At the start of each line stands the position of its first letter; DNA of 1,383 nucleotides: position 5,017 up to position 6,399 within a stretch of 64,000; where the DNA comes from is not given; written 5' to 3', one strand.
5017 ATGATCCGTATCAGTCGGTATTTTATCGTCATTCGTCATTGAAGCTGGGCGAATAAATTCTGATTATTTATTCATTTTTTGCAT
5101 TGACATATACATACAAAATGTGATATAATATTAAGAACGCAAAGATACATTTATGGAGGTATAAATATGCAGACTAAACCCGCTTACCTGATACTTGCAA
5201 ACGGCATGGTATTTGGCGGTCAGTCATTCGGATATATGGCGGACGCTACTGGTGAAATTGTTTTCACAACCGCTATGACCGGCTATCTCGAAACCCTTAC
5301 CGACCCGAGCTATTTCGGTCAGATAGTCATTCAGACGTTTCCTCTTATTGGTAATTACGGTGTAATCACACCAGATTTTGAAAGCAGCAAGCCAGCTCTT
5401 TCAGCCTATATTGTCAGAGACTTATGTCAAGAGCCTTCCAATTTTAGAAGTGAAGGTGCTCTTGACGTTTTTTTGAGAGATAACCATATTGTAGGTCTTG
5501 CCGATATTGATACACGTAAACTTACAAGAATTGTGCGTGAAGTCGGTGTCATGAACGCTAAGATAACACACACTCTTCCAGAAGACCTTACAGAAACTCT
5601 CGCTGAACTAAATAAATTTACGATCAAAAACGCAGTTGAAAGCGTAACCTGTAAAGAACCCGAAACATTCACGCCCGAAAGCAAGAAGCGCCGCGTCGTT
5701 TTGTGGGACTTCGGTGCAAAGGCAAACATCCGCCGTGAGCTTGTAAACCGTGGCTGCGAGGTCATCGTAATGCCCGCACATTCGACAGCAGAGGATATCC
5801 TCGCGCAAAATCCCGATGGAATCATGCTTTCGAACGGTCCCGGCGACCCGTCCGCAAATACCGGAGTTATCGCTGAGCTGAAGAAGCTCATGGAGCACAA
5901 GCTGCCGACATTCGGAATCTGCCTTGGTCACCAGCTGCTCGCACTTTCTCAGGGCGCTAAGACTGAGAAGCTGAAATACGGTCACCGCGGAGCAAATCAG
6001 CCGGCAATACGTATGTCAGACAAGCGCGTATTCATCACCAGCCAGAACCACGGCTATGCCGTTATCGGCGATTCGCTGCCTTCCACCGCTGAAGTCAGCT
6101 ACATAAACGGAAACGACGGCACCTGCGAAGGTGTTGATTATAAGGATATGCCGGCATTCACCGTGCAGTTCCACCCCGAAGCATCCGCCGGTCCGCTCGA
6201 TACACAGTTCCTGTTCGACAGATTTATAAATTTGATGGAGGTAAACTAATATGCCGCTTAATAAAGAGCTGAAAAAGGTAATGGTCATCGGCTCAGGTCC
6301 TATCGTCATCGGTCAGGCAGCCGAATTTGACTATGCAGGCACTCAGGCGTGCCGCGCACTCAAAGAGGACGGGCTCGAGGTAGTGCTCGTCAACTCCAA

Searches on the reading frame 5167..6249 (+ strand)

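Call 55: search_protein_families(library=pfam, proteins=[window:5167-6249:+], max_evalue=0.00001)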
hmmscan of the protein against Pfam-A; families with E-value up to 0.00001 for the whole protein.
window:5167-6249:+ (360 aa): 3 families
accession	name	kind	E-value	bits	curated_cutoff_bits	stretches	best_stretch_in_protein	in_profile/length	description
PF00117.34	GATase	-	4.3e-50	170.5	22.8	1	179-355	2-189/190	Glutamine amidotransferase class-I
PF00988.28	CPSase_sm_chain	-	4.4e-48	162.7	27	1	8-133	1-126/126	Carbamoyl-phosphate synthase small chain, CPSase domain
PF07722.19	Peptidase_C26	-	2.7e-06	27.8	20.5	0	235-338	95-219/219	Peptidase C26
